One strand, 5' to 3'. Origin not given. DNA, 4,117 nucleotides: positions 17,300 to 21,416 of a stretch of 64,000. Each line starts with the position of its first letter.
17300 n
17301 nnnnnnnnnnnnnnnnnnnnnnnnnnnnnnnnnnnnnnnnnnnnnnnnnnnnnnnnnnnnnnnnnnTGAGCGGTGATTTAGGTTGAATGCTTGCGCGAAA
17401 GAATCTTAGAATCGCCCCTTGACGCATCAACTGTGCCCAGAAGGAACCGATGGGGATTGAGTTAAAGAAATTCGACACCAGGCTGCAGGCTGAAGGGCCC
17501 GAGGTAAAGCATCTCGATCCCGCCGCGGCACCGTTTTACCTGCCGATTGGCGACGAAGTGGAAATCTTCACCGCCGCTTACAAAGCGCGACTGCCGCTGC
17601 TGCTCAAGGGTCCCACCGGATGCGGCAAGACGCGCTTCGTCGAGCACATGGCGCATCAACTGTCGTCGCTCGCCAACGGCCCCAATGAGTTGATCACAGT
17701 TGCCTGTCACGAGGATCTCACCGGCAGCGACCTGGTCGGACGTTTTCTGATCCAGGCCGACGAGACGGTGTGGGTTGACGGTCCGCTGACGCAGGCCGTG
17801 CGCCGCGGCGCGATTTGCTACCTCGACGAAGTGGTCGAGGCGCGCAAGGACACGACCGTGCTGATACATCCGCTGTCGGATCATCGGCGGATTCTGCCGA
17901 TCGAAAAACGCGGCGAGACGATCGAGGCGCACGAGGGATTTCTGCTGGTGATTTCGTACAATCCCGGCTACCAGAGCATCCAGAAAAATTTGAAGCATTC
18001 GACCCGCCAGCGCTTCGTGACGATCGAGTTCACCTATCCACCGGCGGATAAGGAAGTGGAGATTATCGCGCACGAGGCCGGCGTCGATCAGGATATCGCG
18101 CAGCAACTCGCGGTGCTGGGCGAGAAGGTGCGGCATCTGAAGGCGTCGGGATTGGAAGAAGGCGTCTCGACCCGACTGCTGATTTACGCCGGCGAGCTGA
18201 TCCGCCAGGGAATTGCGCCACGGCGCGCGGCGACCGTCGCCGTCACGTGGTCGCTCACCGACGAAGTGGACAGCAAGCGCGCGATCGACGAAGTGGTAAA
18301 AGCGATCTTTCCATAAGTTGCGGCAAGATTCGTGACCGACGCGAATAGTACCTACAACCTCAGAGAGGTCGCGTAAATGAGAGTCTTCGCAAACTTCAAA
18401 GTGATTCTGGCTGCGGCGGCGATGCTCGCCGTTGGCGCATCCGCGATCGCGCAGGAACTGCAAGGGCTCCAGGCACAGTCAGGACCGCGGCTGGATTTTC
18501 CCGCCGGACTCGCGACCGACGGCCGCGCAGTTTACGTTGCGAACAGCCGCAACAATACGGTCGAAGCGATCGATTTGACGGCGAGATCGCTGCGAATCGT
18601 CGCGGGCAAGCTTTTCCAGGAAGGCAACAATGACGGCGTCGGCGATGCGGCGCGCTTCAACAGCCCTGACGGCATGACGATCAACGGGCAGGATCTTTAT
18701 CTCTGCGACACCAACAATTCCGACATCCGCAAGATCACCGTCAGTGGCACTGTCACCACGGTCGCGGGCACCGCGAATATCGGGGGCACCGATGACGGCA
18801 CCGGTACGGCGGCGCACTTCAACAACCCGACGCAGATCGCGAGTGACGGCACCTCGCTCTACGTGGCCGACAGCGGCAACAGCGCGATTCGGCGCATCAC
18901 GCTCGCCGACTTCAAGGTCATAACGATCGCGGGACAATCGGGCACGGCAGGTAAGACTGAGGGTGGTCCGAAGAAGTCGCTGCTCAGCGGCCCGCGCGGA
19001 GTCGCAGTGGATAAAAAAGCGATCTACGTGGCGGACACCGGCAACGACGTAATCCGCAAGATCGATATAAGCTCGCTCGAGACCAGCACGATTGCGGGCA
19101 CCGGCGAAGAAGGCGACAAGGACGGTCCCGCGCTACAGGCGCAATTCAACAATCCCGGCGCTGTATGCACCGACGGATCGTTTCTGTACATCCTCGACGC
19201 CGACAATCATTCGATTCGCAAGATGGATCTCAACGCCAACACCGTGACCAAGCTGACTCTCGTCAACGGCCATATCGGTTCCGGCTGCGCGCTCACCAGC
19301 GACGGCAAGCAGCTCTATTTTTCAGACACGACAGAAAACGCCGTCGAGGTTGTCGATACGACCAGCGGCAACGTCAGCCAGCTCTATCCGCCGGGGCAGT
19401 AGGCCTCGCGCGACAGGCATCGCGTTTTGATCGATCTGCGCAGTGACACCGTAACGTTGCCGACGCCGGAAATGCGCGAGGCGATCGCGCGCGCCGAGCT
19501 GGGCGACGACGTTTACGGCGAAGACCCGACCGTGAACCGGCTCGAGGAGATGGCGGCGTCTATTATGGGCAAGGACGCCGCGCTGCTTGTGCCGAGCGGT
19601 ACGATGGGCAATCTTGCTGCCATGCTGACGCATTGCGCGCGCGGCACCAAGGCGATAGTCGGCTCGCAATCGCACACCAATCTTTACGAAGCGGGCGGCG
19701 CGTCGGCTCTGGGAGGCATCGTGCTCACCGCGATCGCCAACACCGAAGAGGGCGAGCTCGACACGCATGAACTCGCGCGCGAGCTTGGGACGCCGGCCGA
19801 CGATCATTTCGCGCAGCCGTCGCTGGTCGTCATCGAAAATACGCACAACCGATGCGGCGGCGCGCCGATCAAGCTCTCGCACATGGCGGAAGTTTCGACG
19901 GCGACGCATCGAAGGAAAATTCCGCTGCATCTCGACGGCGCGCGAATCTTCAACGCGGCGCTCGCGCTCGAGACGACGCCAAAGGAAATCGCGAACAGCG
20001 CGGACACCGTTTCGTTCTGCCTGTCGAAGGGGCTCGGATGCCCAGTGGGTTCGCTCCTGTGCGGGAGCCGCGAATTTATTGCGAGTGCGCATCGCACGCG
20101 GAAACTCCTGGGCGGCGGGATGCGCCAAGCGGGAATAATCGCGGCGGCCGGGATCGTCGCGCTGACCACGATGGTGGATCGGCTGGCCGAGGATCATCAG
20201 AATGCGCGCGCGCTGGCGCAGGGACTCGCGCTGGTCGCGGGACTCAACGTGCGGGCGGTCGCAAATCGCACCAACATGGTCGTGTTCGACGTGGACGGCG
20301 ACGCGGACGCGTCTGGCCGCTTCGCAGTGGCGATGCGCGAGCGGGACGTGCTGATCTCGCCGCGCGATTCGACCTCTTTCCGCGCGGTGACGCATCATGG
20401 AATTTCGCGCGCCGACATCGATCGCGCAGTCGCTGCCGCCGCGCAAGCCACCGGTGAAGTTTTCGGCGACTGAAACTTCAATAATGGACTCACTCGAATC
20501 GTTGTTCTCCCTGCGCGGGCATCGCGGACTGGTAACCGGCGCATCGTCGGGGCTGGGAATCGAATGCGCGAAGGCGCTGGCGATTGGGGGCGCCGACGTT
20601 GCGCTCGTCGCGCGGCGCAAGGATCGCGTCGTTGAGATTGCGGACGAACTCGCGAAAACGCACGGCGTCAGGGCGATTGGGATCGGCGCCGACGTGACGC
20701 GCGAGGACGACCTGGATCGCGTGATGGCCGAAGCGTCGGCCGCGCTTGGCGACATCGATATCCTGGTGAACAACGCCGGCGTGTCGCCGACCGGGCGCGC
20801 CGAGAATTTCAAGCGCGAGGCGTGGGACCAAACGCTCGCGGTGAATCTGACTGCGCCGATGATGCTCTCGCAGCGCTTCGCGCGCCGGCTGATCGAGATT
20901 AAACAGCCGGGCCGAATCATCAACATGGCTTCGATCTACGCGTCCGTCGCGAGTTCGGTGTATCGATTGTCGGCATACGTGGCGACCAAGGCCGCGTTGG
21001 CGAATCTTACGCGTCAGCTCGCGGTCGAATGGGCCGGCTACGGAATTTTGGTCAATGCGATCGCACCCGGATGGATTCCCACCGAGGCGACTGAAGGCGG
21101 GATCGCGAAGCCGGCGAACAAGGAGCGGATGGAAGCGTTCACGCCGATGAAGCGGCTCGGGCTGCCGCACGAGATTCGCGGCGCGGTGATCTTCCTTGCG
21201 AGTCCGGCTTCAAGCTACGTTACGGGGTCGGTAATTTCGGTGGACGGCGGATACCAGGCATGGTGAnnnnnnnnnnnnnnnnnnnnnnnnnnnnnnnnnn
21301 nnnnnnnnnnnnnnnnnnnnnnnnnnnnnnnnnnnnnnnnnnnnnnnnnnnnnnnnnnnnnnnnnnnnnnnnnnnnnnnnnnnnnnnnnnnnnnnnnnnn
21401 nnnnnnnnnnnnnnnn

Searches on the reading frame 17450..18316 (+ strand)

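Call 39: search_protein_families(library=pfam, proteins=[window:17450-18316:+], max_evalue=0.001)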
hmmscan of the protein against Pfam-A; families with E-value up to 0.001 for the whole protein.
window:17450-18316:+ (288 aa): 3 families
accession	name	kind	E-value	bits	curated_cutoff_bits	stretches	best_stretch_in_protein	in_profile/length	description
PF07728.20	AAA_5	-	1.6e-31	109.6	22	1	49-189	1-139/139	AAA domain (dynein-related subfamily)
PF08406.16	CbbQ_C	-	3.9e-28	97.9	20.6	1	202-285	1-84/85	CbbQ/NirQ/NorQ C-terminal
PF07724.20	AAA_2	-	0.0001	22.8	27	1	50-183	6-136/166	AAA domain (Cdc48 subfamily)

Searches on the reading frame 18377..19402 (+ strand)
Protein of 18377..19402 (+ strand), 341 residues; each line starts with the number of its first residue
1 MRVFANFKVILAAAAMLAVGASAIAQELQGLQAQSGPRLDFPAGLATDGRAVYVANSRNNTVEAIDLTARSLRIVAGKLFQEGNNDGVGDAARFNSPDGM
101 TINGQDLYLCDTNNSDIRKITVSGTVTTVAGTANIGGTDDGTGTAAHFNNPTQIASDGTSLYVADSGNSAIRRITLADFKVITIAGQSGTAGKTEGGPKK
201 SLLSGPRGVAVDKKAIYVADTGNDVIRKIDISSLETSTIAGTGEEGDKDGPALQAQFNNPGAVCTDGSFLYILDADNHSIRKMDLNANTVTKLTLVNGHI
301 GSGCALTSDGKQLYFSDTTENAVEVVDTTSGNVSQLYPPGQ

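Call 39: search_protein_families(library=pfam, proteins=[window:18377-19402:+], max_evalue=0.001)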
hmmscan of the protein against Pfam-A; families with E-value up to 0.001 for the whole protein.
window:18377-19402:+ (341 aa): 3 families
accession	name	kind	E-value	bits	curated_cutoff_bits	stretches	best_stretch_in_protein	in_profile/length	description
PF01436.27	NHL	-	5.7e-20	70.7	20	0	203-223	1-22/28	NHL repeat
PF08450.18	SGL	-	2.7e-13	50.5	26.3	1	45-128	141-218/246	SMP-30/Gluconolactonase/LRE-like region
PF25021.1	TEN_NHL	-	2.9e-08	33.5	27.1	0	199-236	137-173/357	Teneurin NHL domain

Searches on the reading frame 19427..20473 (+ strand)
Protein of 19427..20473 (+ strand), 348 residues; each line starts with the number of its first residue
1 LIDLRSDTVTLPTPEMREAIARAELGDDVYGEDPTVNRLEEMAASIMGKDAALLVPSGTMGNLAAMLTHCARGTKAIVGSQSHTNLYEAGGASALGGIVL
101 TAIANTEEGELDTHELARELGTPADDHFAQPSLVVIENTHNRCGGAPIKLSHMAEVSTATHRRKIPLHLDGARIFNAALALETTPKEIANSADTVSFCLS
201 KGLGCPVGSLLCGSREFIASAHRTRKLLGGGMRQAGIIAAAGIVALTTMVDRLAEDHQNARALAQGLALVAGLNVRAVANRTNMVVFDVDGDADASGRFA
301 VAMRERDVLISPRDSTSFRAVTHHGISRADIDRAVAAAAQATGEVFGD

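Call 39: search_protein_families(library=pfam, proteins=[window:19427-20473:+], max_evalue=0.001)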
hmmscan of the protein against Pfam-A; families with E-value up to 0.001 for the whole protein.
window:19427-20473:+ (348 aa): 1 family
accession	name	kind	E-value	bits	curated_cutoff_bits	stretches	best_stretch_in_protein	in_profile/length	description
PF01212.27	Beta_elim_lyase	-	2.4e-102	342.6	27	1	3-288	1-286/288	Beta-eliminating lyase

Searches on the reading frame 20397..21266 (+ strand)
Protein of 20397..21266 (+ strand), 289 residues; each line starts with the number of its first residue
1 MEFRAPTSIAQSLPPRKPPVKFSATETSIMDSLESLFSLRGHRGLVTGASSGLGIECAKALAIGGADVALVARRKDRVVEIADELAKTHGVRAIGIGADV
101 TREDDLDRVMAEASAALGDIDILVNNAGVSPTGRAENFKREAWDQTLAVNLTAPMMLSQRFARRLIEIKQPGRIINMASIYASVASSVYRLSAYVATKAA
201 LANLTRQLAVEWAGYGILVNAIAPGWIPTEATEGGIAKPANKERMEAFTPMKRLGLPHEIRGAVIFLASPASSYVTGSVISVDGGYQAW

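Call 39: search_protein_families(library=pfam, proteins=[window:20397-21266:+], max_evalue=0.001)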
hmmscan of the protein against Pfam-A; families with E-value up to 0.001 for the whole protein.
window:20397-21266:+ (289 aa): 4 families
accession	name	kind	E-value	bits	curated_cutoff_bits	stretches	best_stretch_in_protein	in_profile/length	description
PF13561.12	adh_short_C2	-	4.2e-63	213.5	27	1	48-286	1-235/236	Enoyl-(Acyl carrier protein) reductase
PF00106.31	adh_short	-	1.7e-51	175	26.6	1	45-233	4-188/195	short chain dehydrogenase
PF08659.16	KR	-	2.9e-12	47.3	22.6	1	45-206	4-161/180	KR domain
PF01370.27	Epimerase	-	0.00011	22.2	20.9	1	45-225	2-176/240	NAD dependent epimerase/dehydratase family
